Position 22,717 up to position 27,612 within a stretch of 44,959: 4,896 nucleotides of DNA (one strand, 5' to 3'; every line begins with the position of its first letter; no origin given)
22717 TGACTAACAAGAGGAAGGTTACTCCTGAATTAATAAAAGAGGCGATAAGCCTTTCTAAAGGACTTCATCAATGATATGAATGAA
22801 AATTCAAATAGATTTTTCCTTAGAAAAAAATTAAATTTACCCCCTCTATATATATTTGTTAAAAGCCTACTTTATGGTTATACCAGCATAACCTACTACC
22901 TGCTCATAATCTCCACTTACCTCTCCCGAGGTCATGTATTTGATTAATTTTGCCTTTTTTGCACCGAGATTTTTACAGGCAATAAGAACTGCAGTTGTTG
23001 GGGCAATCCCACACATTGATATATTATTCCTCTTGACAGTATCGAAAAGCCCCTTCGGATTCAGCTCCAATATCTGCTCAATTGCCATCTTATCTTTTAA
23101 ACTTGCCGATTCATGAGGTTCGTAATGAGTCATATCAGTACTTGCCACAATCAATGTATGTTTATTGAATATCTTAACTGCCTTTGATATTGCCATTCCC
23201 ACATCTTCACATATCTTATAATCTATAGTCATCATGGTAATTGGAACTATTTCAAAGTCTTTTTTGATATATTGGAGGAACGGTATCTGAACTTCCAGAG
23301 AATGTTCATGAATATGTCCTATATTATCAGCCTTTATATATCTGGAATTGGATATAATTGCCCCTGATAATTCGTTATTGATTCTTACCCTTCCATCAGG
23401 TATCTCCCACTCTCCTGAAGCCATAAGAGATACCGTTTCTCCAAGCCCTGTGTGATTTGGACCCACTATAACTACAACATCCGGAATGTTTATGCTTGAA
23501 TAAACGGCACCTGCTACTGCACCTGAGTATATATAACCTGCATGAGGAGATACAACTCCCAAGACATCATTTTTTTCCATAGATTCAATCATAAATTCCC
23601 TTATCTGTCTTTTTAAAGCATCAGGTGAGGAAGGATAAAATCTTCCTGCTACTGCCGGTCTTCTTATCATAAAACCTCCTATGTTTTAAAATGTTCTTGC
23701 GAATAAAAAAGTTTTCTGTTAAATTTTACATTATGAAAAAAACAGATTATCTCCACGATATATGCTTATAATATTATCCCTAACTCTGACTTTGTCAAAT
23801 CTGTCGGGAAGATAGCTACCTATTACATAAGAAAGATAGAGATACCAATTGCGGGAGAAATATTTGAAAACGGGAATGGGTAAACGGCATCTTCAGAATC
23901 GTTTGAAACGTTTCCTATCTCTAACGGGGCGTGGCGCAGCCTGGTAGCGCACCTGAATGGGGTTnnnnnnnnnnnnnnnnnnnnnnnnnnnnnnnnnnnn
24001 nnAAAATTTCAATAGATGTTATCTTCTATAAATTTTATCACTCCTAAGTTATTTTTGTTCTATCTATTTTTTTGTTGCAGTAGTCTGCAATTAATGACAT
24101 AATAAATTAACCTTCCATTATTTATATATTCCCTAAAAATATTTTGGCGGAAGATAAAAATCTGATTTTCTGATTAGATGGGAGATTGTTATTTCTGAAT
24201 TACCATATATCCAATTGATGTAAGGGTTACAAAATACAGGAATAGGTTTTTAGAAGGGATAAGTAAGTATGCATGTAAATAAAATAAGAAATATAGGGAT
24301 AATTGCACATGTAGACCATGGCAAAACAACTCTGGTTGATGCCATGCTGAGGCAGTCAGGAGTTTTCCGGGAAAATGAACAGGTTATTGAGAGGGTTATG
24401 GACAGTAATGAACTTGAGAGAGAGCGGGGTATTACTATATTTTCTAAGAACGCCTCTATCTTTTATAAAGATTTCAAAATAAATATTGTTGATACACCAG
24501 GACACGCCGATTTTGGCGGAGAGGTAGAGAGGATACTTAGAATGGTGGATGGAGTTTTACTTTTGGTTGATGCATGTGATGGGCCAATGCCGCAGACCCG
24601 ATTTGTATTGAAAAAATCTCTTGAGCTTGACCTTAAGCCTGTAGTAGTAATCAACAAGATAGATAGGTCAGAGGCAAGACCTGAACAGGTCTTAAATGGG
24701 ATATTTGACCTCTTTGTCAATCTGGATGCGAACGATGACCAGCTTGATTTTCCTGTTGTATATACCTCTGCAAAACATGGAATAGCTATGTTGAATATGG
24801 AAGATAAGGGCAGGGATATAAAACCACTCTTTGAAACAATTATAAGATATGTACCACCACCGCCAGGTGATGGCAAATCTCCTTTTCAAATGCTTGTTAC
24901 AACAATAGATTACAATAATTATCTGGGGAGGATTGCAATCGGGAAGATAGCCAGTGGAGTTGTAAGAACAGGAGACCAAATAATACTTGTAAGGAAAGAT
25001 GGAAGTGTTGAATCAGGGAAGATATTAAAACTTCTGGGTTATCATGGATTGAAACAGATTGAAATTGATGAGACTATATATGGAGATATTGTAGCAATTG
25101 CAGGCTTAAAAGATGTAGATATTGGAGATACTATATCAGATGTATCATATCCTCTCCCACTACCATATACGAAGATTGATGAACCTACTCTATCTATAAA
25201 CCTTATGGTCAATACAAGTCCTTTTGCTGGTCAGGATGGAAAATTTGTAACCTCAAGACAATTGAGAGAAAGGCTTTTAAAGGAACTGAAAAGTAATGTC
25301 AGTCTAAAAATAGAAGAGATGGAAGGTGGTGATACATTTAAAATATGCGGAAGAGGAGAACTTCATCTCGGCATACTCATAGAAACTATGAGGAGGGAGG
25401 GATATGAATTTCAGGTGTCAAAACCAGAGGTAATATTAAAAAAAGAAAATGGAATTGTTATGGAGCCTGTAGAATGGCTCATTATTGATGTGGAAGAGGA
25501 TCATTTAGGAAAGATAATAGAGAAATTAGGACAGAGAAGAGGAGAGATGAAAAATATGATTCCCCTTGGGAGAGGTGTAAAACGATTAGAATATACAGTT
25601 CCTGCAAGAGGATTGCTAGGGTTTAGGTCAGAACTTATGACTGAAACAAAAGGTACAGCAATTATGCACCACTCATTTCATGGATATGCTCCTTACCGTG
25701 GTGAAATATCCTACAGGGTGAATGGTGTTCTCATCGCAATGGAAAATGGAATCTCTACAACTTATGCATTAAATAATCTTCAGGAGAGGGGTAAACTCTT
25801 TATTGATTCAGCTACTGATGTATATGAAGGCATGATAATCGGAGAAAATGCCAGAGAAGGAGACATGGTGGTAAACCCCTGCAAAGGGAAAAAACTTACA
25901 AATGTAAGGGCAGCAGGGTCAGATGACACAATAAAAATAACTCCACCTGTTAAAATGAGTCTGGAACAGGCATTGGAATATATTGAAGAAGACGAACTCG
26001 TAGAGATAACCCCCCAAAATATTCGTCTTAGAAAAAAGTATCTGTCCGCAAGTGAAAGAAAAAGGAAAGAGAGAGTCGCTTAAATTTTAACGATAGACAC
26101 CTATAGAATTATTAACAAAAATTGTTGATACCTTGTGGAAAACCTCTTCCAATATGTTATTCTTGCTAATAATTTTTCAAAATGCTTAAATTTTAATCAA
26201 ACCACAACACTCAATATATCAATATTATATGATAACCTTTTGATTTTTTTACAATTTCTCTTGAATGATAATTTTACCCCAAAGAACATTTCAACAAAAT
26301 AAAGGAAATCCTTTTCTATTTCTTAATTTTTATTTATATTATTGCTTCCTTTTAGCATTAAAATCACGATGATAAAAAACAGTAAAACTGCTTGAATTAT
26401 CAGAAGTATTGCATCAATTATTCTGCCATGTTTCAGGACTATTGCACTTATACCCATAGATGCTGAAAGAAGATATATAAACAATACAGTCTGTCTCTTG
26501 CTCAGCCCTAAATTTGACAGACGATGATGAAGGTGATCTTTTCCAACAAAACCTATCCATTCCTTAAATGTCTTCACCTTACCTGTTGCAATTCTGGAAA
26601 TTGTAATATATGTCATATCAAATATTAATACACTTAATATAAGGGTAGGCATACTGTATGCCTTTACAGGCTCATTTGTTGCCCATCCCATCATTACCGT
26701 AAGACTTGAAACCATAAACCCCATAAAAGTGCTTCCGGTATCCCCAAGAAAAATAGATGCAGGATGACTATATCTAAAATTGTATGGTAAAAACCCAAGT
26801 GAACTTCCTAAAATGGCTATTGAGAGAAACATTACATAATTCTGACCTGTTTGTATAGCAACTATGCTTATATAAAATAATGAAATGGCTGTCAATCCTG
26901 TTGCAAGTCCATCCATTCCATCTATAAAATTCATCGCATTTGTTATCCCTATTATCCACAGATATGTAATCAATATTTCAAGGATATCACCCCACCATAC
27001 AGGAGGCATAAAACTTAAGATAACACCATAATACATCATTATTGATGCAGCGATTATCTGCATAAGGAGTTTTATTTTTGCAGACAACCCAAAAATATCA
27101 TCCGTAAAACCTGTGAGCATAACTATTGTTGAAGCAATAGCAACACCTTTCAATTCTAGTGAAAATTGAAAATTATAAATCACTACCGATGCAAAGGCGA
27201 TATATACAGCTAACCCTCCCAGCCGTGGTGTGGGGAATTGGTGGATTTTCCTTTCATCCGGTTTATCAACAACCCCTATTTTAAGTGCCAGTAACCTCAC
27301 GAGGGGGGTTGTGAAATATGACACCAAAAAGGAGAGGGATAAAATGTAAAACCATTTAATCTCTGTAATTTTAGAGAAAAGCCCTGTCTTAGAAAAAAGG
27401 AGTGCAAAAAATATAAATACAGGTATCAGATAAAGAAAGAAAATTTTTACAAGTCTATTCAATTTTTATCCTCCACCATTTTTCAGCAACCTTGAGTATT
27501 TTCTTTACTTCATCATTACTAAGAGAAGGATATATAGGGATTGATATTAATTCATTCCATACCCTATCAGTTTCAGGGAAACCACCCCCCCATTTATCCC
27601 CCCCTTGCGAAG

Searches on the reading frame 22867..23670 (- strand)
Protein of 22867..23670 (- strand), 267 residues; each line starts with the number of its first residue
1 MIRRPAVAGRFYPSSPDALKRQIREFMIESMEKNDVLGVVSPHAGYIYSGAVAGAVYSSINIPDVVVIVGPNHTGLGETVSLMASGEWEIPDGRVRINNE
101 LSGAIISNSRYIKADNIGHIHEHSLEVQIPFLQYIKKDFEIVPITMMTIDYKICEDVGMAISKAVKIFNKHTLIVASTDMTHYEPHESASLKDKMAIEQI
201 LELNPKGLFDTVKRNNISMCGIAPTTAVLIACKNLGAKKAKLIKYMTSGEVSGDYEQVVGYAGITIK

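Call 44: search_protein_families(library=pfam, proteins=[window:22867-23670:-], max_evalue=0.0001)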
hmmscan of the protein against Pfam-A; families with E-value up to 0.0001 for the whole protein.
window:22867-23670:- (267 aa): 2 families
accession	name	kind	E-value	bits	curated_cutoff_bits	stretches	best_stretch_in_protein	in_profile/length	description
PF01875.22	Memo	-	3.3e-78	263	27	1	5-264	2-268/269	Memo-like protein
PF02900.23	LigB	-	1.4e-05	24.8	26.3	1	129-199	123-194/269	Catalytic LigB subunit of aromatic ring-opening dioxygenase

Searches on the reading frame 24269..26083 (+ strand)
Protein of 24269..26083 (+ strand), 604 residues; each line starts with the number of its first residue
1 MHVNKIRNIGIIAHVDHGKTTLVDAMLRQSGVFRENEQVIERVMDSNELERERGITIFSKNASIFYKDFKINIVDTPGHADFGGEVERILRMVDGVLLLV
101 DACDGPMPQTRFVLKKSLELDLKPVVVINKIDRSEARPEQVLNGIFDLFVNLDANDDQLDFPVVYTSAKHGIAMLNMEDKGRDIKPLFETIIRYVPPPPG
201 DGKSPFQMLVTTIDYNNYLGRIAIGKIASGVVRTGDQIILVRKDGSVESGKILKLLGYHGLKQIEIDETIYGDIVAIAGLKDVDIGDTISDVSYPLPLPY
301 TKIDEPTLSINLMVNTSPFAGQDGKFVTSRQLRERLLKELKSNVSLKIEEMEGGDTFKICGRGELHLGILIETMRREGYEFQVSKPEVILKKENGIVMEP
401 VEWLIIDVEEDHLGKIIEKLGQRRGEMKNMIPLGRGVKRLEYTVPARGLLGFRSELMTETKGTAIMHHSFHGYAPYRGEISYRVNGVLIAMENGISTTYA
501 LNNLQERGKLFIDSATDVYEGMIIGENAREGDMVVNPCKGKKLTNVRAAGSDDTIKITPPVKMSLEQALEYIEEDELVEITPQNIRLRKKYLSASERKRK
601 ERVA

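Call 44: search_protein_families(library=pfam, proteins=[window:24269-26083:+], max_evalue=0.0001)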
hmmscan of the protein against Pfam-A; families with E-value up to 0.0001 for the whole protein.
window:24269-26083:+ (604 aa): 6 families
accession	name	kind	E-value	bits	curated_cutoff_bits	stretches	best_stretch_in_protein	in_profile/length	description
PF00009.33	GTP_EFTU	-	4.9e-58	196.3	26.5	1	5-197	2-188/188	Elongation factor Tu GTP binding domain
PF21018.2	BipA_C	-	1.6e-49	166.7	23.8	1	485-593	1-109/110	TypA/BipA C-terminal domain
PF00679.30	EFG_C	-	1.1e-24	86.6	27.9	1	397-481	2-86/89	Elongation factor G C-terminus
PF03144.31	GTP_EFTU_D2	-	1.3e-12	48.4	30.3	1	220-289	1-72/73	Elongation factor Tu domain 2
PF22042.2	EF-G_D2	-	2.6e-10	40.7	27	1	205-291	1-83/84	Elongation factor G domain 2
PF01926.29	MMR_HSR1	-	3.7e-05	24.2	21.9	0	9-130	2-113/113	50S ribosome-binding GTPase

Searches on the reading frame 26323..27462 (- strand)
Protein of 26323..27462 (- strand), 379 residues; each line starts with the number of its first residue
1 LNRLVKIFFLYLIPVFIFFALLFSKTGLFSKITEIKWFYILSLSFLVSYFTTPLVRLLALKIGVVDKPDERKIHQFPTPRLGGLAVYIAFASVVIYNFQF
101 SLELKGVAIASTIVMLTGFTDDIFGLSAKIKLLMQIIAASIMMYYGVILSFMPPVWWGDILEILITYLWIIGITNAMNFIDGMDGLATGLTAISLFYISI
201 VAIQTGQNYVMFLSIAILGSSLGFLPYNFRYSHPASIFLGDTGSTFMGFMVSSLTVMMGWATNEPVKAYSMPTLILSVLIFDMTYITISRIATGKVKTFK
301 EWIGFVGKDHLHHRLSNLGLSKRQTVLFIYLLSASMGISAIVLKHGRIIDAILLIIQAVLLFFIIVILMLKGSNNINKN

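Call 62: search_protein_families(library=pfam, proteins=[window:26323-27462:-], max_evalue=0.001)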
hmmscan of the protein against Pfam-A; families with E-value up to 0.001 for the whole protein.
window:26323-27462:- (379 aa): 1 family
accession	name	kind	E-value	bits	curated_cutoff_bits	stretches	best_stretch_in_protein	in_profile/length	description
PF00953.26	Glycos_transf_4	-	5e-36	124.5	27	1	106-258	3-159/160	Glycosyl transferase family 4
